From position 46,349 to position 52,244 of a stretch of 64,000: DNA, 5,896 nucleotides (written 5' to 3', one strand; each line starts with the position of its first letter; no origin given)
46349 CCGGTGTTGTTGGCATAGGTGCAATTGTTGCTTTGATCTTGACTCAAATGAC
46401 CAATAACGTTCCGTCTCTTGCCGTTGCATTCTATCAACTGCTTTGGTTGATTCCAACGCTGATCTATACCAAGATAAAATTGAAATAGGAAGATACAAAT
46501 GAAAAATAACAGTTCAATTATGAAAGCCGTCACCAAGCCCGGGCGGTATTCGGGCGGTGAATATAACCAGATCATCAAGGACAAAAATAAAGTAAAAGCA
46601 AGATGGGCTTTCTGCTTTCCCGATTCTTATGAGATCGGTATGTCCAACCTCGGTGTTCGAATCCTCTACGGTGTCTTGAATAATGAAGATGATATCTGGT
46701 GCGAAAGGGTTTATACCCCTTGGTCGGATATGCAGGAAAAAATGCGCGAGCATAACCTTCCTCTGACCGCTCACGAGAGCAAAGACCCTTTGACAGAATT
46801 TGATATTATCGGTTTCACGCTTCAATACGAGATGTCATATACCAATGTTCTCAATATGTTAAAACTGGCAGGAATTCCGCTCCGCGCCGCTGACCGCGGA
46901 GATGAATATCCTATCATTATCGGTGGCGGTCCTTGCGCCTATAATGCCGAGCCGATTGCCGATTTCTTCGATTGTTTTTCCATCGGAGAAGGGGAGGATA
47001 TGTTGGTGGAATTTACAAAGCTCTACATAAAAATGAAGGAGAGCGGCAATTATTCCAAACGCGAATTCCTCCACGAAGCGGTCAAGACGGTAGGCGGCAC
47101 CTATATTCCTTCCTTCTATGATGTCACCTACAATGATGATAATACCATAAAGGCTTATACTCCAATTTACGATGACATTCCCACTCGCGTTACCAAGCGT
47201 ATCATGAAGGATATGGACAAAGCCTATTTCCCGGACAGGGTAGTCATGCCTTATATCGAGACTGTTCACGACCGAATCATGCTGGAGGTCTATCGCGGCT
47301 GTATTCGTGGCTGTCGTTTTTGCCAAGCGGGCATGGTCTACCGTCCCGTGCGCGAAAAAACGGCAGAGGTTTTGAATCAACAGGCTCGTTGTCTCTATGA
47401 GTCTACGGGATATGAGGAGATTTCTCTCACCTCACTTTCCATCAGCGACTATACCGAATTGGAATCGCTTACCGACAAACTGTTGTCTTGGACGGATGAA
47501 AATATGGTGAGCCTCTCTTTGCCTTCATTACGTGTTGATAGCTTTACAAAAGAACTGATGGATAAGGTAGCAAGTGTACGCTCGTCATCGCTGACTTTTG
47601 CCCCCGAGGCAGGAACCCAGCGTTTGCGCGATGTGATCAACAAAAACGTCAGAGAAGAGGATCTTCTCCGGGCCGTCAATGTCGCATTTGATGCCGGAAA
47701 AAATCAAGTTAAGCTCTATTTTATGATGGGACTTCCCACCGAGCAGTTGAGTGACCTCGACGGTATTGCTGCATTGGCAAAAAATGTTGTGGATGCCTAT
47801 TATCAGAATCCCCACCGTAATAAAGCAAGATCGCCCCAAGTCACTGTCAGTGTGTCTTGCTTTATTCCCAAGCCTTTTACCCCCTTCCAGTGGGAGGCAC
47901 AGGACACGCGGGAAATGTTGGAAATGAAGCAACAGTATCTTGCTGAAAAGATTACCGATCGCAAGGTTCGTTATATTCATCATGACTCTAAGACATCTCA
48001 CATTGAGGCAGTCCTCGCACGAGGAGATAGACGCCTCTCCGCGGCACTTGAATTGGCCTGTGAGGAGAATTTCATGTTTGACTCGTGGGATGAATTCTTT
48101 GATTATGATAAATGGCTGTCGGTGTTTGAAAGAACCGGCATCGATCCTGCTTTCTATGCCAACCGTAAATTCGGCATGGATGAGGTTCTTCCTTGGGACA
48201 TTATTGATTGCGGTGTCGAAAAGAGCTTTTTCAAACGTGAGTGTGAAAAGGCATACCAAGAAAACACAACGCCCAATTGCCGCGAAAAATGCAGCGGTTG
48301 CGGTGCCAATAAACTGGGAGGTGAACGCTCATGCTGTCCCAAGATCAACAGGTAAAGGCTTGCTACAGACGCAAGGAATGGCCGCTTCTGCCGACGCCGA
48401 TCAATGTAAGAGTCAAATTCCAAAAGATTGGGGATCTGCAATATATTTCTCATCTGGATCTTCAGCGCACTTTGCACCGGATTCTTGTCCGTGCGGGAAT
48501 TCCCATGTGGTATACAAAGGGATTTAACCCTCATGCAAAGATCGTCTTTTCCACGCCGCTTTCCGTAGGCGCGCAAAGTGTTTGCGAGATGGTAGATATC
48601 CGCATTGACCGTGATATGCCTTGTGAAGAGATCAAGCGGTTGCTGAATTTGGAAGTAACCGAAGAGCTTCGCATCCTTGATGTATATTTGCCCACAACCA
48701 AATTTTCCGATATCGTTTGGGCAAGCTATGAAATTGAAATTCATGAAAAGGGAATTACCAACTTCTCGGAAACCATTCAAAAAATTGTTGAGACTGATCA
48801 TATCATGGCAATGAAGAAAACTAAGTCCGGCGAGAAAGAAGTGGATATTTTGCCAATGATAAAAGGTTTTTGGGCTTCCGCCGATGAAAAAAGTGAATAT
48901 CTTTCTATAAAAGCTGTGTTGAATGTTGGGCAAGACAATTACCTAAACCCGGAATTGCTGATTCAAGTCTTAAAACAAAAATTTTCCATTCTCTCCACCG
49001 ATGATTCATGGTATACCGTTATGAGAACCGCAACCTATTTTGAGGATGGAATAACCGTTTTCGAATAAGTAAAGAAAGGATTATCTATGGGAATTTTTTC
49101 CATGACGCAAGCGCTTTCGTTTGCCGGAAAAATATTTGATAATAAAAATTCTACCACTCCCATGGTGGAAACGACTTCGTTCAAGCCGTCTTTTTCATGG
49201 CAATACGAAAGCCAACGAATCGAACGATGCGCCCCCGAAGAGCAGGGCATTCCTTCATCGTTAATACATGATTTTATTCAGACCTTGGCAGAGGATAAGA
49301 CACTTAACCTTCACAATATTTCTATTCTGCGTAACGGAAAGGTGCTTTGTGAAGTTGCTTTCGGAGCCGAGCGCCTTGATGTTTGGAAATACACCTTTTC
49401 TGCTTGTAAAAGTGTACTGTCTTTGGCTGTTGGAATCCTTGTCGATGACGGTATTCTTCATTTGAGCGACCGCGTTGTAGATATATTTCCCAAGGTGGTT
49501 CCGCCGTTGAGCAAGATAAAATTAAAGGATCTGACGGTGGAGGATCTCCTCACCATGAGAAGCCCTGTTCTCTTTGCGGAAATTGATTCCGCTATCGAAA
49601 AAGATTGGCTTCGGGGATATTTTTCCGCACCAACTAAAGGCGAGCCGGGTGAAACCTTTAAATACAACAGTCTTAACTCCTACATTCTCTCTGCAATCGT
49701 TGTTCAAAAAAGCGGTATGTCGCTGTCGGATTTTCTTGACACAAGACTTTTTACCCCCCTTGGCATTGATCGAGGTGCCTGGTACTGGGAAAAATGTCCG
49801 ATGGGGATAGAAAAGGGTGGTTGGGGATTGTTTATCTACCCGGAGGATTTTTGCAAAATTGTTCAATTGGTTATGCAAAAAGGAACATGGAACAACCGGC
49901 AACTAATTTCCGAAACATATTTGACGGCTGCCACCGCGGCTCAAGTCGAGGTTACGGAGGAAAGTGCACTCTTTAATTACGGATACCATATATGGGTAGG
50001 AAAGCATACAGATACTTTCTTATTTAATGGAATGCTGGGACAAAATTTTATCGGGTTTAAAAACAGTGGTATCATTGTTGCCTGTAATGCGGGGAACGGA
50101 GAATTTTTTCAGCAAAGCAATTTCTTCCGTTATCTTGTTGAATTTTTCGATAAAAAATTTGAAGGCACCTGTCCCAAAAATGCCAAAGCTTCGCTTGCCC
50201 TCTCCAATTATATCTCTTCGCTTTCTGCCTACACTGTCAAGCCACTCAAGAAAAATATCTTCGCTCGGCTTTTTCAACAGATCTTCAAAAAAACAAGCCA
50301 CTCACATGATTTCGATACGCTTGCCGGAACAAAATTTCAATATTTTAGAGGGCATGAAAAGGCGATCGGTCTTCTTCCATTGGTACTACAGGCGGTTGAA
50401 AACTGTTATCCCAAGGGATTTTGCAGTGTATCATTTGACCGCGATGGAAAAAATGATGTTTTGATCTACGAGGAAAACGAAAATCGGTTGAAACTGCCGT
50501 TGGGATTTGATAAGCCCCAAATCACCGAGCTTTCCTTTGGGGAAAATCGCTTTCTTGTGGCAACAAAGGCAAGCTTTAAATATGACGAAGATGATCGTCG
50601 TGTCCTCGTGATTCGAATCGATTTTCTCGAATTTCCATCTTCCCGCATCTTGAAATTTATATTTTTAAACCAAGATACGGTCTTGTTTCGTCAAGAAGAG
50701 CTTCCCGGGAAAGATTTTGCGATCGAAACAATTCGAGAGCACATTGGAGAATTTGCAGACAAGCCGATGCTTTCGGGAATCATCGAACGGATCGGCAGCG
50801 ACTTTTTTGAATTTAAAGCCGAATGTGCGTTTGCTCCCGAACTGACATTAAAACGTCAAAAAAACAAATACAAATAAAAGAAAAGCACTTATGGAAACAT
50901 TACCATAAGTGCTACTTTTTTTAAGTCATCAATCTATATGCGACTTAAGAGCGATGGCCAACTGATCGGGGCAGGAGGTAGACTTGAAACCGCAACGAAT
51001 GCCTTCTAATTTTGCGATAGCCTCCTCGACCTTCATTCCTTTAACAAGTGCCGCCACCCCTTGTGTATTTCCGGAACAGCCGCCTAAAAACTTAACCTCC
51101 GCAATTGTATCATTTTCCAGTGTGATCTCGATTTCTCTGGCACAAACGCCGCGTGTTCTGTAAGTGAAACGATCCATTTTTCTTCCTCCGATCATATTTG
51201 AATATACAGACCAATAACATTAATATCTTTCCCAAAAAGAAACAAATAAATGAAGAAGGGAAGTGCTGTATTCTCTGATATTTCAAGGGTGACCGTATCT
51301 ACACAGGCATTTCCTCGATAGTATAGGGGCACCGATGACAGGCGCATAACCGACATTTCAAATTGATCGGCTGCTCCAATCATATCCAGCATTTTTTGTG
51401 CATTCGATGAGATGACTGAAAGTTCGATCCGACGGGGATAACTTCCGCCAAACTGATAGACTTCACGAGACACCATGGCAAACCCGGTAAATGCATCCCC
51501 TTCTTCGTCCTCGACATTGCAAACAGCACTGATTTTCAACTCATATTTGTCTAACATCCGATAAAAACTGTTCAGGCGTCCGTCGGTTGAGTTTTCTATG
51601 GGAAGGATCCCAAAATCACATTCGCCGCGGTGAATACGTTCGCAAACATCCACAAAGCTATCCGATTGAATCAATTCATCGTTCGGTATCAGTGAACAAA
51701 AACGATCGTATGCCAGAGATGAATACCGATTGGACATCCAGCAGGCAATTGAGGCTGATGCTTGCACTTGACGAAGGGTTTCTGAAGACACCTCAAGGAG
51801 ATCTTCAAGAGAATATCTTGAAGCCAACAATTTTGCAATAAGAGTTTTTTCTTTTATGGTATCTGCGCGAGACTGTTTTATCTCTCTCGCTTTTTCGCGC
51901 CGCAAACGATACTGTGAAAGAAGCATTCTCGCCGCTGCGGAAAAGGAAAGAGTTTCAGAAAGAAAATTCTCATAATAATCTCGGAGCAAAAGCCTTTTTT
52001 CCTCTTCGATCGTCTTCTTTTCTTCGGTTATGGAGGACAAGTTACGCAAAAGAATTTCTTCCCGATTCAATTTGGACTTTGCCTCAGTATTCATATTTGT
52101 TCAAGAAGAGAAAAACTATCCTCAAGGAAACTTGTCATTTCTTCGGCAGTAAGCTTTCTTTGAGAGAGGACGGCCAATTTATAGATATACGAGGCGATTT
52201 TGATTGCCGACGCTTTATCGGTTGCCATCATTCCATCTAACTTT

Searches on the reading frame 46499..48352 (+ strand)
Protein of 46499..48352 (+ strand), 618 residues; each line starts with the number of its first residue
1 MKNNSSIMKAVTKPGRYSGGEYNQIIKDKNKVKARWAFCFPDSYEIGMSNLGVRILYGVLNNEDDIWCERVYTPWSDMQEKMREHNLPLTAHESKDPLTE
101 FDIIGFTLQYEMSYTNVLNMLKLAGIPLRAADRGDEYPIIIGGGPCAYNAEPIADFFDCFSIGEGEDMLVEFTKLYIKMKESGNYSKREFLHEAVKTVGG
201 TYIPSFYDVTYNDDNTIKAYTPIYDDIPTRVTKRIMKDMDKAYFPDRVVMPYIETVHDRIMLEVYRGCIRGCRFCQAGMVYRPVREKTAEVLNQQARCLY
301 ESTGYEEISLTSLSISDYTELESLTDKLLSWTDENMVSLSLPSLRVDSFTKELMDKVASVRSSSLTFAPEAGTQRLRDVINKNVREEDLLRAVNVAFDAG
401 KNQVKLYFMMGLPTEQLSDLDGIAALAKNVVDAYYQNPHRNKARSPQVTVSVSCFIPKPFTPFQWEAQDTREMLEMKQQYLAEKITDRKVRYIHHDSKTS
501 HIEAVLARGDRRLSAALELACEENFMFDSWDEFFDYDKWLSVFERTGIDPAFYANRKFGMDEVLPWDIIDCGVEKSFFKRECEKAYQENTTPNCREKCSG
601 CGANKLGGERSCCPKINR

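Call 28: search_protein_families(library=pfam, proteins=[window:46499-48352:+], max_evalue=0.001)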
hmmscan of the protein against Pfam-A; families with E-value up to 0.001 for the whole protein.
window:46499-48352:+ (618 aa): 3 families
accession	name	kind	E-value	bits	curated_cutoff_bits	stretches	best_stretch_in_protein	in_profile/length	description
PF19864.5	Radical_SAM_N2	-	1.4e-63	213.3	29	1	52-204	1-151/151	Radical SAM proteins, N-terminal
PF04055.27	Radical_SAM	-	1.6e-19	71.1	29.5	1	263-426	2-165/166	Radical SAM superfamily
PF02310.24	B12-binding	-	4.6e-05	23.7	32.1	1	100-172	51-120/121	B12 binding domain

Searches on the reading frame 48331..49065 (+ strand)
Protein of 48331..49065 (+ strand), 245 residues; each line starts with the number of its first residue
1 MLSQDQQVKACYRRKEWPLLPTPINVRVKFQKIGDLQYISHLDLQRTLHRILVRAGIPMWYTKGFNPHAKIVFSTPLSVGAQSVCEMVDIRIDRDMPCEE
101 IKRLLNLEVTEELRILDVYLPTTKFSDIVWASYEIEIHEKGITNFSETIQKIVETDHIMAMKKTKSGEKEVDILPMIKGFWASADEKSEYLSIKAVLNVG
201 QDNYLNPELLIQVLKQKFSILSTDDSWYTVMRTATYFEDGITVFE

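Call 28: search_protein_families(library=pfam, proteins=[window:48331-49065:+], max_evalue=0.001)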
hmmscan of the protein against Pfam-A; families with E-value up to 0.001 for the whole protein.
window:48331-49065:+ (245 aa): 1 family
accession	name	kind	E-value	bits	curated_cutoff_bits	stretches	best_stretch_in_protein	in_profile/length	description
PF10105.14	DUF2344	-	7.7e-50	169.6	23.8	1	26-207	2-176/176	Uncharacterized protein conserved in bacteria (DUF2344)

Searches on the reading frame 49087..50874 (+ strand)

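Call 28: search_protein_families(library=pfam, proteins=[window:49087-50874:+], max_evalue=0.001)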
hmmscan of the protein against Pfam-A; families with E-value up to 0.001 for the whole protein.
window:49087-50874:+ (596 aa): 1 family
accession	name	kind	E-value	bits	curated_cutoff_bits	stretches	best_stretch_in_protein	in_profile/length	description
PF00144.29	Beta-lactamase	-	7.8e-20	71.7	27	1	79-332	20-305/329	Beta-lactamase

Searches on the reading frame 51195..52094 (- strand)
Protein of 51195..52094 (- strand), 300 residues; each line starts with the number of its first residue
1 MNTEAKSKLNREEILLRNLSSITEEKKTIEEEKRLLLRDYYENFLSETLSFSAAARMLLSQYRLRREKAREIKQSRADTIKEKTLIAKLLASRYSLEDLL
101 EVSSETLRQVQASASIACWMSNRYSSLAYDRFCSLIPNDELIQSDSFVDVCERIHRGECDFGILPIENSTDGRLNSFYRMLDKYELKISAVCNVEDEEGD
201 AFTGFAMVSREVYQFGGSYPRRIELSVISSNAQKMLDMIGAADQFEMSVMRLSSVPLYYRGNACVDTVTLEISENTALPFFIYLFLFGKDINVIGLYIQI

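Call 28: search_protein_families(library=pfam, proteins=[window:51195-52094:-], max_evalue=0.001)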
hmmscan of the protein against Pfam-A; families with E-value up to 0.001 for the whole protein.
window:51195-52094:- (300 aa): 1 family
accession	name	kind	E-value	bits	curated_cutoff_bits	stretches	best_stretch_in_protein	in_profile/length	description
PF00800.23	PDT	-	1.5e-09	38.3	25.2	1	124-190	10-74/181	Prephenate dehydratase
